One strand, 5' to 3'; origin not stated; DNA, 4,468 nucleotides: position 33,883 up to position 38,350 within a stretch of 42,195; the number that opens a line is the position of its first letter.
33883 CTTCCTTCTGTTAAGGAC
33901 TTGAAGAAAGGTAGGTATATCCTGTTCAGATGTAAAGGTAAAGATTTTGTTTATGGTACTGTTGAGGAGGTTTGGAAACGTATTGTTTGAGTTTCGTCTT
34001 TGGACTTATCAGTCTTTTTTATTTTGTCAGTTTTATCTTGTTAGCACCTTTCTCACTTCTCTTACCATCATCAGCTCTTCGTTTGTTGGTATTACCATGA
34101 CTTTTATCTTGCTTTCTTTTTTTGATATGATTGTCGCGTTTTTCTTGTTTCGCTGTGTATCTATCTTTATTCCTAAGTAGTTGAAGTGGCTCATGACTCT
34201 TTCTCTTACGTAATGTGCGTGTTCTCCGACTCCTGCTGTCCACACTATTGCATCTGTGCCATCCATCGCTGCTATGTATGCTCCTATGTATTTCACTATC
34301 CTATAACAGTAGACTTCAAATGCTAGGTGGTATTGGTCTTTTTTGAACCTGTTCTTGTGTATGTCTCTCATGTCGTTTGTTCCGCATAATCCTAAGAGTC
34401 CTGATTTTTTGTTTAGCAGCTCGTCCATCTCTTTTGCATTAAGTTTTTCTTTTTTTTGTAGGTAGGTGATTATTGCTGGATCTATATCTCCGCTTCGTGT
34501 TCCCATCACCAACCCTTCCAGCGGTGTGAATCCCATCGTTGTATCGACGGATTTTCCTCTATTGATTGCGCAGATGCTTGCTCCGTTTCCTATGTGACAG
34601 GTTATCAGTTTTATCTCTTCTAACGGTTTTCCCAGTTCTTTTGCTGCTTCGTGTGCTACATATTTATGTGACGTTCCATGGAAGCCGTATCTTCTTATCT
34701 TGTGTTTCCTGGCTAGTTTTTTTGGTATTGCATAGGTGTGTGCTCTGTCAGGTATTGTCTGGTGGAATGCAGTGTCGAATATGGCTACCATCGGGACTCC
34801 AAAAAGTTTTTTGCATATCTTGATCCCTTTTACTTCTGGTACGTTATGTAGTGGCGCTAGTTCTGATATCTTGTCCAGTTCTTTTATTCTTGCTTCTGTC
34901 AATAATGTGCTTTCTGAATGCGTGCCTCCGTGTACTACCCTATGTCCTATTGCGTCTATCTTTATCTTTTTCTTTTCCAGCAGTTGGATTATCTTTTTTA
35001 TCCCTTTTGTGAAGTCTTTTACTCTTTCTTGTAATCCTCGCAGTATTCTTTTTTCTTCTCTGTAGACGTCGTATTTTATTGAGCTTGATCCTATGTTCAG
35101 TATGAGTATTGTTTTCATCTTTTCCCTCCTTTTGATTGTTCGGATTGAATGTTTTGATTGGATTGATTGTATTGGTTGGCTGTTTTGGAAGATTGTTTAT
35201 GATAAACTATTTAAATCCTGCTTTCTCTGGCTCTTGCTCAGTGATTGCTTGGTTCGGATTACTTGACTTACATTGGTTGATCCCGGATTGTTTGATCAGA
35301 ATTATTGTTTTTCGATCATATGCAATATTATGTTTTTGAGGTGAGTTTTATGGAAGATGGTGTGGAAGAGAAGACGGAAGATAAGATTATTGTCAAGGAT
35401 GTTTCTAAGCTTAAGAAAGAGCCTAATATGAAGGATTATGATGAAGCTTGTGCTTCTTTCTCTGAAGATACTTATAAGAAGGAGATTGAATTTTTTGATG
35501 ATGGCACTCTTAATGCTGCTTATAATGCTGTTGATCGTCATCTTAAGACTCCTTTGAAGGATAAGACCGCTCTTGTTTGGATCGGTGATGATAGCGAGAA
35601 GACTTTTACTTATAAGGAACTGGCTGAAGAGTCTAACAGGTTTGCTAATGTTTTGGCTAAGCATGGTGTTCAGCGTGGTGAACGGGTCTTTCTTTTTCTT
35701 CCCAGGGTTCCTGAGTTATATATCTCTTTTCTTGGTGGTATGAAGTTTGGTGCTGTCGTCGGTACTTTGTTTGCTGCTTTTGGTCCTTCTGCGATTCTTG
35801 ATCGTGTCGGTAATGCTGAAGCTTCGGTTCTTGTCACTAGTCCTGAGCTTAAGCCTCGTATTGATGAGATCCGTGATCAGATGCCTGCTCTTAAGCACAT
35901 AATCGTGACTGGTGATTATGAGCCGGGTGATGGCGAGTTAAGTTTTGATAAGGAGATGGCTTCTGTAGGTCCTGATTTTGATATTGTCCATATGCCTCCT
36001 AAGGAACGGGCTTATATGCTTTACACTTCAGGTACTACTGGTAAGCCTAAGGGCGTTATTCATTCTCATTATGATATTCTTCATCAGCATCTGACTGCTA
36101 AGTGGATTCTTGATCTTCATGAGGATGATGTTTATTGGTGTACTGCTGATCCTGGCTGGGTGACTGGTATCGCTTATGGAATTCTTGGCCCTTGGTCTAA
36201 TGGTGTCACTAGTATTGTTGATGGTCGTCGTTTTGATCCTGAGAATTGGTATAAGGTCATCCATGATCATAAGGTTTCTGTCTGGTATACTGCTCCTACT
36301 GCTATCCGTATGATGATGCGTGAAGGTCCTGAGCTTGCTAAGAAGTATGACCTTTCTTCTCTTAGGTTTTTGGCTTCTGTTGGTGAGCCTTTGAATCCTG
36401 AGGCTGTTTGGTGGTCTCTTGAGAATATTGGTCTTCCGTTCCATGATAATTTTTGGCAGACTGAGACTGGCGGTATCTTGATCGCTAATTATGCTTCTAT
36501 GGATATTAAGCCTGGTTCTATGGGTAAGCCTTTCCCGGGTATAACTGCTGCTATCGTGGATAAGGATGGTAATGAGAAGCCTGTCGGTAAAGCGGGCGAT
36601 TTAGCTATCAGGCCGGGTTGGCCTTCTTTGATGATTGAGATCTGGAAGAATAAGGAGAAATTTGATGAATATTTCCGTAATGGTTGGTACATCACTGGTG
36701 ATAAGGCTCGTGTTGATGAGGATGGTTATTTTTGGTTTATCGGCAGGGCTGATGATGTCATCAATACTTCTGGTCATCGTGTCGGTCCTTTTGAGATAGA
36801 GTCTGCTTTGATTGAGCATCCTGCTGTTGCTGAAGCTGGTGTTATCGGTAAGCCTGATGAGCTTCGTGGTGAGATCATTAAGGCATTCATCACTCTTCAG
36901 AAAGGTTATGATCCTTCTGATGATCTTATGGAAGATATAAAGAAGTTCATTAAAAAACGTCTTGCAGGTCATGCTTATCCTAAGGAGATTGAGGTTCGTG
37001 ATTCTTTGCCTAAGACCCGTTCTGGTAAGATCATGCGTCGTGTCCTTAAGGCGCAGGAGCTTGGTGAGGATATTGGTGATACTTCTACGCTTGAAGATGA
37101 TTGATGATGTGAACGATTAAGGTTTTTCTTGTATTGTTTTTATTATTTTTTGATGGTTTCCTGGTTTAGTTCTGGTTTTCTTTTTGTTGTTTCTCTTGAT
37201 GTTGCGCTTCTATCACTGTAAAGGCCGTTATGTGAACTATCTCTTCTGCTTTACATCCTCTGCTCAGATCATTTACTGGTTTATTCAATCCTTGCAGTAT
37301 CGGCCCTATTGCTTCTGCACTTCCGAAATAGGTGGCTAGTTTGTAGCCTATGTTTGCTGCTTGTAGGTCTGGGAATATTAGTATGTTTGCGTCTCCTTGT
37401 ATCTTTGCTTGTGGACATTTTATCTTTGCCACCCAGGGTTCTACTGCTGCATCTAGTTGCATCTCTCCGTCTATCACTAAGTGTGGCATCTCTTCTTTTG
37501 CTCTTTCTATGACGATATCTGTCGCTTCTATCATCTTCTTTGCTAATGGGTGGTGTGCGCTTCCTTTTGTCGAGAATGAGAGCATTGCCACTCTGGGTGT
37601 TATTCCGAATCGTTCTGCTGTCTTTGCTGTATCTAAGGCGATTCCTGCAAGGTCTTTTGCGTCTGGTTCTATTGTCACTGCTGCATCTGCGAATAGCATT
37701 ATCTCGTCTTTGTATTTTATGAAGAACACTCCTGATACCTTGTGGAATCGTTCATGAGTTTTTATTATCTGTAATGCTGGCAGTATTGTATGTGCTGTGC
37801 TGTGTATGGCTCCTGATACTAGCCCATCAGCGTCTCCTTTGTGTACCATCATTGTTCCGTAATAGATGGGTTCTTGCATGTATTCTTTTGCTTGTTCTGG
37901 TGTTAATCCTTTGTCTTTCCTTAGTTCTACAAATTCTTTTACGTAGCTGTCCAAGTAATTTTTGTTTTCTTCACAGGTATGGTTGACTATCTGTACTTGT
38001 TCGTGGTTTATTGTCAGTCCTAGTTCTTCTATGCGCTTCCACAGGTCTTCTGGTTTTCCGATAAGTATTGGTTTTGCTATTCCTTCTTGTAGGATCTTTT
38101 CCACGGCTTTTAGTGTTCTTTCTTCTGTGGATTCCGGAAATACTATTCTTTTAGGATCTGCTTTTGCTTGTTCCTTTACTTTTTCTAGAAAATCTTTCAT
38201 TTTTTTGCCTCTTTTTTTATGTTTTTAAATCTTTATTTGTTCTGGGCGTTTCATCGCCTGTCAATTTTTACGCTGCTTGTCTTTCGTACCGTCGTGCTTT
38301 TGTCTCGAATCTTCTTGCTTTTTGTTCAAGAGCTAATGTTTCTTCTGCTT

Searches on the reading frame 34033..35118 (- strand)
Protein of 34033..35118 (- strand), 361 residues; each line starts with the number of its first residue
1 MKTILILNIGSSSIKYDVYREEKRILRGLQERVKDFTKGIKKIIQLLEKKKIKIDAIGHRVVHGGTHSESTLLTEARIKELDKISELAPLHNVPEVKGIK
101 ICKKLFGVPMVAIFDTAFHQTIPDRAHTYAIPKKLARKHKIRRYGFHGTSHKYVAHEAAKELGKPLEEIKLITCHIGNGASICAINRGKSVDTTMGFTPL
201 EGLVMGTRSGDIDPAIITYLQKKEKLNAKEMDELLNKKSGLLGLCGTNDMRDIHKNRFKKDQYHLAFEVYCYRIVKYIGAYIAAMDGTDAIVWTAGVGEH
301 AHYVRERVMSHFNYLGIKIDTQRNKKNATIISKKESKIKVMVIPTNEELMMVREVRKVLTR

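Call 9: search_protein_families(library=pfam, proteins=[window:34033-35118:-], max_evalue=0.01)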
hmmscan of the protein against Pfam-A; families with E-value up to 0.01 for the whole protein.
window:34033-35118:- (361 aa): 1 family
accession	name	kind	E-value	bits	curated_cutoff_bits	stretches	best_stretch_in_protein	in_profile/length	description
PF00871.23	Acetate_kinase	-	6e-135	450.3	22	1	33-353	57-392/392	Acetokinase family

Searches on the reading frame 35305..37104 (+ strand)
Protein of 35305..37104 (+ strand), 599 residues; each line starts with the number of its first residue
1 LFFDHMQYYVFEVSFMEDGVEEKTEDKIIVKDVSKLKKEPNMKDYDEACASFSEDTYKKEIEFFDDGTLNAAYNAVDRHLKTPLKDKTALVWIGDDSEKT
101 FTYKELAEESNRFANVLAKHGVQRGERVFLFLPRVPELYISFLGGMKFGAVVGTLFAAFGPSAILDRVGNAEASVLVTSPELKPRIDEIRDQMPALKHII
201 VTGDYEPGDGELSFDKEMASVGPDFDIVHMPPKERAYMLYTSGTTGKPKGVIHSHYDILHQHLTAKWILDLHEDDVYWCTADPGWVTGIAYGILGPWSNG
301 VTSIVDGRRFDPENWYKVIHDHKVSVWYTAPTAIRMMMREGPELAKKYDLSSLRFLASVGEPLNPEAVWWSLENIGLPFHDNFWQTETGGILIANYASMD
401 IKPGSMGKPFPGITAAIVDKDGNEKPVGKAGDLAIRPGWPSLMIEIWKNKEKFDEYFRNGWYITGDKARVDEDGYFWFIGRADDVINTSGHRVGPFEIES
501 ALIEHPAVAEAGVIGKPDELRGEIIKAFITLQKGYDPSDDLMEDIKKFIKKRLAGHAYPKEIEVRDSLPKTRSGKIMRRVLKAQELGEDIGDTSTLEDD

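Call 9: search_protein_families(library=pfam, proteins=[window:35305-37104:+], max_evalue=0.01)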
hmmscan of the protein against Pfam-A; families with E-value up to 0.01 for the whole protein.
window:35305-37104:+ (599 aa): 3 families
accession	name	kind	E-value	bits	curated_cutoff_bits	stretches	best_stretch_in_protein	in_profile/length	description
PF00501.34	AMP-binding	-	3.7e-82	276.6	29.9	1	85-436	9-375/384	AMP-binding enzyme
PF13193.12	AMP-binding_C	-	7e-26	91.4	24.5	1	497-575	1-76/76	AMP-binding enzyme C-terminal domain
PF16177.11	ACAS_N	-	0.0031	17.7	27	0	53-75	33-55/55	Acetyl-coenzyme A synthetase N-terminus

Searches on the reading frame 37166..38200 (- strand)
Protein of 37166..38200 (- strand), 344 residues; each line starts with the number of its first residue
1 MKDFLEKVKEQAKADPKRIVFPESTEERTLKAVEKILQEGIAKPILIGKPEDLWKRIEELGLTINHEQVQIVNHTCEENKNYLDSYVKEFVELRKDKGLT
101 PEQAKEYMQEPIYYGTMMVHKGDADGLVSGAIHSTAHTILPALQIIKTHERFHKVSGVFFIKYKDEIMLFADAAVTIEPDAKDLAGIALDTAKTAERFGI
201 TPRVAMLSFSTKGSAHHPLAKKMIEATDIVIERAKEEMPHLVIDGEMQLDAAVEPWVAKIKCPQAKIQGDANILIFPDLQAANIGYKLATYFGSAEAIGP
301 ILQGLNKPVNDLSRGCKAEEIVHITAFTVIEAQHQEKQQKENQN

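Call 9: search_protein_families(library=pfam, proteins=[window:37166-38200:-], max_evalue=0.01)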
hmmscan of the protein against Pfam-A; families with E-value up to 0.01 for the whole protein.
window:37166-38200:- (344 aa): 1 family
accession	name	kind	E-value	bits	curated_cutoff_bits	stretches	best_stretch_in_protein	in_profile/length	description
PF01515.24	PTA_PTB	-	1.1e-119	400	24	1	4-329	2-319/319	Phosphate acetyl/butaryl transferase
